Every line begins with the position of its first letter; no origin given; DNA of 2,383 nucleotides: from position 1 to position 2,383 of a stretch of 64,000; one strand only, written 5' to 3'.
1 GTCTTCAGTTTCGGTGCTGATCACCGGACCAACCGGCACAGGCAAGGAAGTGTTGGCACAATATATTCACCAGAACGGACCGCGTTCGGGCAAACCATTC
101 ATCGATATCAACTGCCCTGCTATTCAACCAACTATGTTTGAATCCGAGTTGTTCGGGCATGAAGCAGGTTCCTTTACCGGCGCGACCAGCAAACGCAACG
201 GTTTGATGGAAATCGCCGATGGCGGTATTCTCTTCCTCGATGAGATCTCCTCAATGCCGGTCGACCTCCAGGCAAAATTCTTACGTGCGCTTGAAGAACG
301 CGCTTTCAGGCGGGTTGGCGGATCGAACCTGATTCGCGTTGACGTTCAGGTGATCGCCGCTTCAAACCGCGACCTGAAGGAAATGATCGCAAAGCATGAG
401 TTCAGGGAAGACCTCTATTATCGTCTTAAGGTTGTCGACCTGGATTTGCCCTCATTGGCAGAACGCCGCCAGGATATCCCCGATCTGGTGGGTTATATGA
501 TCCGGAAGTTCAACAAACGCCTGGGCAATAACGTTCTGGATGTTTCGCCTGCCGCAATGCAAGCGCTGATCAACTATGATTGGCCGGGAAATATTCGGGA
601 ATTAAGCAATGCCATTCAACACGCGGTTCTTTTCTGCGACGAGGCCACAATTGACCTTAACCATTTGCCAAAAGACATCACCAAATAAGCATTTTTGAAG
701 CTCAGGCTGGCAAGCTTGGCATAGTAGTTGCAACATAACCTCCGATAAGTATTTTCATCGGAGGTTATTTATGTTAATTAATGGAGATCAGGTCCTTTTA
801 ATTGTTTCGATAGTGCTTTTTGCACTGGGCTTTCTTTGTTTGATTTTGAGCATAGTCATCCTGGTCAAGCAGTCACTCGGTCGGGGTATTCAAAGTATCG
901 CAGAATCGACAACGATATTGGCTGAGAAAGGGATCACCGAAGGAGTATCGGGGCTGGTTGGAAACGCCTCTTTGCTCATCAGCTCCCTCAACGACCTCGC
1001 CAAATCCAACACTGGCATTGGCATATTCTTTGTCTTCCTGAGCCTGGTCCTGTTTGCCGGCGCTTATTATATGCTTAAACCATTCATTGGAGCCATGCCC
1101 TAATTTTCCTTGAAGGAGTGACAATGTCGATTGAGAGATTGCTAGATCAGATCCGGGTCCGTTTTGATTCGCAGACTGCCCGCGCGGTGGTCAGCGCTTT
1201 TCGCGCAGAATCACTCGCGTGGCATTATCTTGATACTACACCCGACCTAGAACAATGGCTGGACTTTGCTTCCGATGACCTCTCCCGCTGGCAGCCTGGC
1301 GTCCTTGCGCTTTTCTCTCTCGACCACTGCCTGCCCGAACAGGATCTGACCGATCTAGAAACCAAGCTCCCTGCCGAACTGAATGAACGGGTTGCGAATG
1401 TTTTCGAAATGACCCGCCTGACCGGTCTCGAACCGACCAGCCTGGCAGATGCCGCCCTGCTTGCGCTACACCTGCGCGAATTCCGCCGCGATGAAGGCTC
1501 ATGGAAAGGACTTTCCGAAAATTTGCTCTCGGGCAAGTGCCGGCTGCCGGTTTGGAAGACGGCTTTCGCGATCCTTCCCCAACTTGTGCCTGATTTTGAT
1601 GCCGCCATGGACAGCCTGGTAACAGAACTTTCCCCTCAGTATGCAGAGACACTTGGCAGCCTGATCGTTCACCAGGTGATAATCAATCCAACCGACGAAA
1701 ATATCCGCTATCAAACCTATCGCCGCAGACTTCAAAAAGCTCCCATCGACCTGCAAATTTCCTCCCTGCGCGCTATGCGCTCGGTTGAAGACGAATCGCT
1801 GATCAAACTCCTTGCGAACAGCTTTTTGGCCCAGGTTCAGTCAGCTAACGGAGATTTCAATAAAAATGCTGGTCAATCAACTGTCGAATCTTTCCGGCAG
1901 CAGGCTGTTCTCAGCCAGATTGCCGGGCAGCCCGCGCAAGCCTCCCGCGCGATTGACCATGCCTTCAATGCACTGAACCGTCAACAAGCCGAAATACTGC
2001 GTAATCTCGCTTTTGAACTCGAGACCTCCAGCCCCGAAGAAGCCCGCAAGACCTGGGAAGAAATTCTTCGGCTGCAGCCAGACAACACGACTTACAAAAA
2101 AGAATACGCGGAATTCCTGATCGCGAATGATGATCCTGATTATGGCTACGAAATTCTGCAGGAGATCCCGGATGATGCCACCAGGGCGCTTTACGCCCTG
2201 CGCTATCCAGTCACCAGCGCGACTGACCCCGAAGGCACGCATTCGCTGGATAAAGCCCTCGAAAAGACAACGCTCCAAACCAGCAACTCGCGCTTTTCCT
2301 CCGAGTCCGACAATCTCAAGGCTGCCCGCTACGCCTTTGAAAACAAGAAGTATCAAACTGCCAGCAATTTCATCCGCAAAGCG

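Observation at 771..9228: Uncharacterised sigma-54-driven operon: 2-TM protein + 1779-aa TPR scaffold + TPR/C25-like peptidase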

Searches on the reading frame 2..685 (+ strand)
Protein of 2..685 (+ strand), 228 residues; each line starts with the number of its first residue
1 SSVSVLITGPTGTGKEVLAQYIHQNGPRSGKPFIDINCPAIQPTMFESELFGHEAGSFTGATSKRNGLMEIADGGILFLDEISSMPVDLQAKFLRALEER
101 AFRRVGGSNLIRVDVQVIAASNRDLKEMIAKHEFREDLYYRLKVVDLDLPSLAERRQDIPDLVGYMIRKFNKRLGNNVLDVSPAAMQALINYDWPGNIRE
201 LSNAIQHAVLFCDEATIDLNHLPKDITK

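Call 10: search_protein_families(library=pfam, proteins=[window:2-685:+], max_evalue=0.1)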
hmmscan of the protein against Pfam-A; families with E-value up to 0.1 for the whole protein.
window:2-685:+ (228 aa): 15 families
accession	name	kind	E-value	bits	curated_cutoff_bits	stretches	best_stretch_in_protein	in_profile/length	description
PF00158.32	Sigma54_activat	-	6.3e-64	215.1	20.2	1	2-147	22-167/168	Sigma-54 interaction domain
PF25601.1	AAA_lid_14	-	7.5e-26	90.2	27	1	154-227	2-75/87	AAA+ ATPase lid domain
PF14532.12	Sigma54_activ_2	-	1.1e-16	61.7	25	1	3-152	22-138/138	Sigma-54 interaction domain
PF07728.20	AAA_5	-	7.3e-09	36.2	22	1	5-124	2-124/139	AAA domain (dynein-related subfamily)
PF00004.35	AAA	-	6.4e-07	30.3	21.2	1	5-125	1-111/131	ATPase family associated with various cellular activities (AAA)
PF07724.20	AAA_2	-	7.5e-06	26.5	27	1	3-134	4-136/166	AAA domain (Cdc48 subfamily)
PF01078.27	Mg_chelatase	-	4.7e-05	23.3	20.3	0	60-122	93-157/207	Magnesium chelatase, subunit ChlI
PF00493.29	MCM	-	0.0017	18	23.3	1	3-124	58-174/224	MCM P-loop domain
PF20030.5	bpMoxR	-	0.0018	17.8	27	1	6-130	35-152/205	MoxR domain in the MoxR-vWA-beta-propeller ternary systems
PF13245.12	AAA_19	-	0.016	15.9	25.1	0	5-101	14-118/134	AAA domain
PF13173.12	AAA_14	-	0.026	14.9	27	1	5-86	5-75/129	AAA domain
PF13191.12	AAA_16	-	0.031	15.2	32.6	1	4-54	26-82/167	AAA ATPase domain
PF13401.12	AAA_22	-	0.034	14.9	27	0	5-40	8-43/130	AAA domain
PF13238.12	AAA_18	-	0.052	14.5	29.4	0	5-43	1-35/128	AAA domain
PF05496.18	RuvB_N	-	0.088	13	27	0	68-101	79-112/159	Holliday junction DNA helicase RuvB P-loop domain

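Call 11: search_protein_families(library=ncbifam, proteins=[window:2-685:+], max_evalue=0.1)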
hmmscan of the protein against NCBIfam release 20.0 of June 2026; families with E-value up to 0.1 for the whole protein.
window:2-685:+ (228 aa): 30 families (the best 25 are shown)
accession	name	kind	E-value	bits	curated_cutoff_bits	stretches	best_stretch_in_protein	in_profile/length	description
NF041552.1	TF_PrdR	equivalog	1.8e-88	297.4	795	1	2-227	290-515/577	sigma-54 dependent transcriptional regulator PrdR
NF038308.1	RNA_repair_RtcR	equivalog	5.7e-87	292.8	650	1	2-226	204-436/530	RNA repair transcriptional activator RtcR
TIGR01817.1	nifA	equivalog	3.9e-86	289.9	528.85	1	4-222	221-438/534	nif-specific transcriptional activator NifA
NF050807.1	TransRegFlbDCaul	equivalog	4.8e-81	272.9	750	1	1-220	140-359/454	sigma-54-dependent transcriptional regulator FlbD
NF008469.0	PRK11361.1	equivalog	1e-79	268.4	714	1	1-227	165-391/461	acetoacetate metabolism transcriptional regulator AtoC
NF003451.0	PRK05022.1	equivalog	3.3e-79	266.9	476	1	1-214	212-425/512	nitric oxide reductase transcriptional regulator NorR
TIGR01818.1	ntrC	equivalog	6.8e-79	265.8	558.6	1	1-226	156-381/463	nitrogen regulation protein NR(I)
TIGR02915.1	PEP_resp_reg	equivalog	6.9e-75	252.6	502.6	1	1-220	161-380/445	PEP-CTERM-box response regulator transcription factor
NF011695.0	PRK15115.1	equivalog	6.7e-73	245.9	763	1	1-212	157-368/445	two-component system response regulator GlrR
NF011958.0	PRK15429.1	equivalog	9.9e-72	242.6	830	1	2-220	402-620/692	formate hydrogenlyase transcriptional activator FlhA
NF051870.1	NAssimRespRegNtrX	equivalog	8.6e-71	239.1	600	1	4-226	164-385/452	nitrogen assimilation response regulator NtrX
NF007689.0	PRK10365.1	equivalog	4.2e-70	236.7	760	1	2-226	162-386/441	sigma-54-dependent response regulator transcription factor ZraR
NF041946.1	LuxO_transreg_Vib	equivalog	1.6e-67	228.3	800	1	2-227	156-381/463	quorum-sensing sigma-54 dependent transcriptional regulator LuxO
TIGR02974.1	phageshock_pspF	equivalog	8.6e-67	225.7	443.55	1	4-221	24-242/336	phage shock protein operon transcriptional activator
NF049963.1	RespRegFlgRCampy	domain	4.3e-66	223.6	750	1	3-218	158-373/429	fla regulon two-component system response regulator FlgR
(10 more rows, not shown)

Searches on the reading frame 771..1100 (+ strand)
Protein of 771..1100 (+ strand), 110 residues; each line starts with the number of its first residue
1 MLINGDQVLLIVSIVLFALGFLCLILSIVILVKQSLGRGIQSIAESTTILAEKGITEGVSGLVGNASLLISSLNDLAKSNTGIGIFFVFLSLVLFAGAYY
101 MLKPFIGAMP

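Call 10: search_protein_families(library=pfam, proteins=[window:771-1100:+], max_evalue=0.1)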
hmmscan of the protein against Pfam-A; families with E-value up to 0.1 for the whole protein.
window:771-1100:+ (110 aa): 0 families

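Call 11: search_protein_families(library=ncbifam, proteins=[window:771-1100:+], max_evalue=0.1)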
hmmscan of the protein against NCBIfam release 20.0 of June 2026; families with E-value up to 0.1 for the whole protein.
window:771-1100:+ (110 aa): 1 family
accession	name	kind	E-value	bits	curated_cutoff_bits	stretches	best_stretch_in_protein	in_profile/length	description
NF046005.2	near_gluc_PtsG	equivalog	0.011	15.9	45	1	6-49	4-47/85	MPN207a family PTS transporter accessory protein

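Call 48: search_protein_families(library=padloc, proteins=[window:771-1100:+], max_evalue=0.01)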
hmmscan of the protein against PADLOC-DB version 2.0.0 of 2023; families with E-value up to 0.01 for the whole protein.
window:771-1100:+ (110 aa): 0 families

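Call 57: find_homologous_proteins(query=window:771-1100:+, max_evalue=0.001)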
Query window:771-1100:+ (110 aa): 142 proteins with E <= 0.001 among 179 candidates; the best 120 are listed.
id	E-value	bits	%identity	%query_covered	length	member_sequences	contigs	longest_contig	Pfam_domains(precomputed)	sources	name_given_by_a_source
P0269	3.2e-55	203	95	100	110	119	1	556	-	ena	-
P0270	1.7e-52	194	90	100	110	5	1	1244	-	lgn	-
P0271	3.1e-52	193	92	100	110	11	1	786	-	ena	-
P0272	9.7e-51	188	86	100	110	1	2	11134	-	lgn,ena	-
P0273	1.2e-49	185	84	100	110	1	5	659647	-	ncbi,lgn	-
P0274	1.3e-49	185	84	100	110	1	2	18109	-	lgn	-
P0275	7.7e-49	182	84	100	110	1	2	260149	-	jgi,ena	-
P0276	1.2e-48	182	86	100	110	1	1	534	-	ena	-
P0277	1.4e-45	172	87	100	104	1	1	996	-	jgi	-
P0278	6.6e-44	166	75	100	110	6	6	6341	-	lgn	-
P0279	7.6e-42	160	71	100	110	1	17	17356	-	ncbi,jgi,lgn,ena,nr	ncbi:MAG: hypothetical protein GX603_05950 [Chloroflexi bacterium]|nr:hypothetical protein [Chlorofl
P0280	1.3e-41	159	72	100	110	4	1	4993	-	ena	-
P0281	1.3e-41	159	74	100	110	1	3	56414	-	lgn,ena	-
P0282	2.1e-41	158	71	100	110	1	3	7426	-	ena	-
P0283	2.5e-41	158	75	86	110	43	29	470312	-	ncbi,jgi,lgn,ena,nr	ncbi:MAG: hypothetical protein PHW11_00490 [Anaerolineaceae bacterium]|jgi:Na+-transporting methylma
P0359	1.4e-30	124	59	95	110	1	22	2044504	-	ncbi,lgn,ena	-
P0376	3.8e-26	109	58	85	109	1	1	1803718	-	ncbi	-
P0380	1.1e-25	108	59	84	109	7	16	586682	-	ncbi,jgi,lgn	jgi:hypothetical protein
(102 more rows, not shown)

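Call 81: find_encoding_contigs(protein=P0273, flank=7000, max_places=1)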
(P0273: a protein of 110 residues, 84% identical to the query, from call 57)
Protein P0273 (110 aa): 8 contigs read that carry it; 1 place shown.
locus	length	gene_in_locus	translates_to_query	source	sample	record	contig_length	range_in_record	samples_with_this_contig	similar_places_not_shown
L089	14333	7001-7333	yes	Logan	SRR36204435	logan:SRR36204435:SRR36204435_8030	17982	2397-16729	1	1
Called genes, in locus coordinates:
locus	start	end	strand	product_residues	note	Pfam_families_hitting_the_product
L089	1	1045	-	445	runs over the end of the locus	PF13167:GTP-bdg_N, PF16360:GTP-bdg_M, PF00009:GTP_EFTU (faint), PF00350:Dynamin_N (faint), PF01926:MMR_HSR1, PF02421:FeoB_N, PF16897:MMR_HSR1_Xtn, PF19275:HflX_C (weak), +1 more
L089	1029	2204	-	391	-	PF00155:Aminotran_1_2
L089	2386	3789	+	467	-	PF00309:Sigma54_AID, PF04963:Sigma54_CBD, PF04552:Sigma54_DBD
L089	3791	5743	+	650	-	PF13188:PAS_8 (faint), PF00989:PAS, PF13426:PAS_9, PF00512:HisKA, PF02518:HATPase_c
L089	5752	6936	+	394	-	PF00072:Response_reg, PF00158:Sigma54_activat, PF14532:Sigma54_activ_2, PF00004:AAA (weak), PF07728:AAA_5, PF25601:AAA_lid_14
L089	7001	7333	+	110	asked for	-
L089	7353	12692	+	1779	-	PF14559:TPR_19 (weak), PF23914:TPR_CcmH_CycH (weak), PF13429:TPR_15 (weak), PF14559:TPR_19, PF23914:TPR_CcmH_CycH, PF00515:TPR_1 (weak), PF14559:TPR_19 (weak), PF13414:TPR_11 (weak), +19 more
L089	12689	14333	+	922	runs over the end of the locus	PF01364:Peptidase_C25 (faint)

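Call 82: find_encoding_contigs(protein=P0376, flank=7000, max_places=1)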
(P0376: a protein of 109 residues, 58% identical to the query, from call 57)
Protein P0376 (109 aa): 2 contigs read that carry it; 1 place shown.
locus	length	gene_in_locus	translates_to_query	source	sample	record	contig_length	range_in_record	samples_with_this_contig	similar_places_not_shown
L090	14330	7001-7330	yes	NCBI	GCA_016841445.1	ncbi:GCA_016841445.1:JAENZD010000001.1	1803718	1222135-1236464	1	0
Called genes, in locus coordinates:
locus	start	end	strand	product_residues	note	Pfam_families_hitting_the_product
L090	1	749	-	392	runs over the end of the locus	PF00155:Aminotran_1_2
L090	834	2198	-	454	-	PF01134:GIDA, PF01266:DAO (weak), PF12831:FAD_oxidored (weak), PF13450:NAD_binding_8 (weak)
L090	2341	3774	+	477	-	PF00309:Sigma54_AID (weak), PF04963:Sigma54_CBD, PF04552:Sigma54_DBD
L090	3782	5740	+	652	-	PF13188:PAS_8 (faint), PF00989:PAS (weak), PF13426:PAS_9, PF00512:HisKA, PF02518:HATPase_c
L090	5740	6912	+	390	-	PF00004:AAA (faint), PF00072:Response_reg, PF00158:Sigma54_activat, PF01078:Mg_chelatase (faint), PF14532:Sigma54_activ_2, PF07724:AAA_2 (weak), PF07728:AAA_5, PF25601:AAA_lid_14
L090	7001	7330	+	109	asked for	-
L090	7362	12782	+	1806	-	PF14559:TPR_19 (weak), PF14559:TPR_19, PF23914:TPR_CcmH_CycH (weak), PF02259:FAT (weak), PF14559:TPR_19, PF25058:ARM_TT21 (weak), PF14559:TPR_19 (weak), PF25063:ARM_TT21_C (weak), +25 more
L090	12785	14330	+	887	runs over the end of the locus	PF01364:Peptidase_C25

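Call 83: find_encoding_contigs(protein=P0359, flank=7000, max_places=1)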
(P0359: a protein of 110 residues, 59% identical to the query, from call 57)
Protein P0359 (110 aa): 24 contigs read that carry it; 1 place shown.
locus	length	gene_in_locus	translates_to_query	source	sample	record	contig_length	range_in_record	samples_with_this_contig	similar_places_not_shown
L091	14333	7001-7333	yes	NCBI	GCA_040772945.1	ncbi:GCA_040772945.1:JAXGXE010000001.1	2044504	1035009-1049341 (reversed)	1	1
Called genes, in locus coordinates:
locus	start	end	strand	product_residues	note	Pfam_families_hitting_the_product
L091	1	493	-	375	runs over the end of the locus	PF02954:HTH_8 (weak), PF13518:HTH_28 (faint), PF13565:HTH_32 (weak), PF13683:rve_3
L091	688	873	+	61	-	PF01783:Ribosomal_L32p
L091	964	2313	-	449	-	PF03193:RsgA_GTPase (faint), PF13167:GTP-bdg_N, PF16360:GTP-bdg_M, PF00350:Dynamin_N (faint), PF00009:GTP_EFTU (faint), PF01926:MMR_HSR1, PF02421:FeoB_N (weak), PF16897:MMR_HSR1_Xtn (weak), +2 more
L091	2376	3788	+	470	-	PF00309:Sigma54_AID (weak), PF04963:Sigma54_CBD, PF04552:Sigma54_DBD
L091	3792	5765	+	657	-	PF13188:PAS_8 (faint), PF00989:PAS (weak), PF13426:PAS_9 (weak), PF00512:HisKA (weak), PF02518:HATPase_c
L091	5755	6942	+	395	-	PF00072:Response_reg, PF00158:Sigma54_activat, PF14532:Sigma54_activ_2, PF00004:AAA (weak), PF07728:AAA_5, PF25601:AAA_lid_14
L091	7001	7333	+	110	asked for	-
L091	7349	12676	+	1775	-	PF13428:TPR_14 (faint), PF13176:TPR_7 (faint), PF13431:TPR_17 (faint), PF09295:ChAPs (faint), PF12569:NatA_aux_su (faint), PF13371:TPR_9 (faint), PF14559:TPR_19, PF23914:TPR_CcmH_CycH, +14 more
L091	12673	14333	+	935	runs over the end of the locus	PF13428:TPR_14 (faint), PF14559:TPR_19 (faint), PF01364:Peptidase_C25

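Call 84: find_encoding_contigs(protein=P0380, flank=7000, max_places=1)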
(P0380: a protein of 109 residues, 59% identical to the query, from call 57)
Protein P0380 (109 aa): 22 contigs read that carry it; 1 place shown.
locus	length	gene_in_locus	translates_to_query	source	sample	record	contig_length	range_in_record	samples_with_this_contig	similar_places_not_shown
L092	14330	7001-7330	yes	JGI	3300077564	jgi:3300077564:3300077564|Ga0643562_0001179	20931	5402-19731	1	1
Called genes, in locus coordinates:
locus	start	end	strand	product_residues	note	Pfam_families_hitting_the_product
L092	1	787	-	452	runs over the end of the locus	PF00009:GTP_EFTU (faint), PF03193:RsgA_GTPase (faint), PF13167:GTP-bdg_N, PF16360:GTP-bdg_M, PF00350:Dynamin_N (faint), PF01926:MMR_HSR1, PF02421:FeoB_N (weak), PF19275:HflX_C (weak)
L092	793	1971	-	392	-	PF00155:Aminotran_1_2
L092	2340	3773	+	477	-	PF04963:Sigma54_CBD, PF04552:Sigma54_DBD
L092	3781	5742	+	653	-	PF00989:PAS, PF13426:PAS_9 (weak), PF00512:HisKA, PF02518:HATPase_c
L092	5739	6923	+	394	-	PF00004:AAA (faint), PF00072:Response_reg, PF00158:Sigma54_activat, PF01078:Mg_chelatase (weak), PF14532:Sigma54_activ_2, PF07724:AAA_2 (weak), PF07728:AAA_5, PF25601:AAA_lid_14, +1 more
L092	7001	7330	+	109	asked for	-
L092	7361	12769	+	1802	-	PF09295:ChAPs (weak), PF14559:TPR_19, PF13432:TPR_16 (weak), PF14559:TPR_19, PF23914:TPR_CcmH_CycH (weak), PF14559:TPR_19 (weak), PF02259:FAT, PF13414:TPR_11, +26 more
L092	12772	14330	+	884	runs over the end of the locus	PF01364:Peptidase_C25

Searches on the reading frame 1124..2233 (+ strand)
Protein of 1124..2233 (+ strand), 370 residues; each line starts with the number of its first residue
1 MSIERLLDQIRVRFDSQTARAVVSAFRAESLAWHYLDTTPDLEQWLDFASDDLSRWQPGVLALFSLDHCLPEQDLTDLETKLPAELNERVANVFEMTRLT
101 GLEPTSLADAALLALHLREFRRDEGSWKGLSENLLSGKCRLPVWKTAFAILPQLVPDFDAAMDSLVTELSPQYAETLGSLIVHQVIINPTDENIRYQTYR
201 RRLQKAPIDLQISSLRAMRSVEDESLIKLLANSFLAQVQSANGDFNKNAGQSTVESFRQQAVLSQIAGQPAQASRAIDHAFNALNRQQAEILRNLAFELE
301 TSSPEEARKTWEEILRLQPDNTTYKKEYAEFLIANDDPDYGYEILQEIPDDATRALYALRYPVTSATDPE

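Call 61: search_solved_structures(query=window:1124-2233:+, max_evalue=1)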
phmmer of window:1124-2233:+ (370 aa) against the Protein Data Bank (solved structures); distinct sequences matched with E-value up to 1: 0.

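Call 63: search_protein_families(library=pfam, proteins=[window:1124-2023:+], max_evalue=0.01)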
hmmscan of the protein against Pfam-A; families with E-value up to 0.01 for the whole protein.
window:1124-2023:+ (300 aa): 0 families
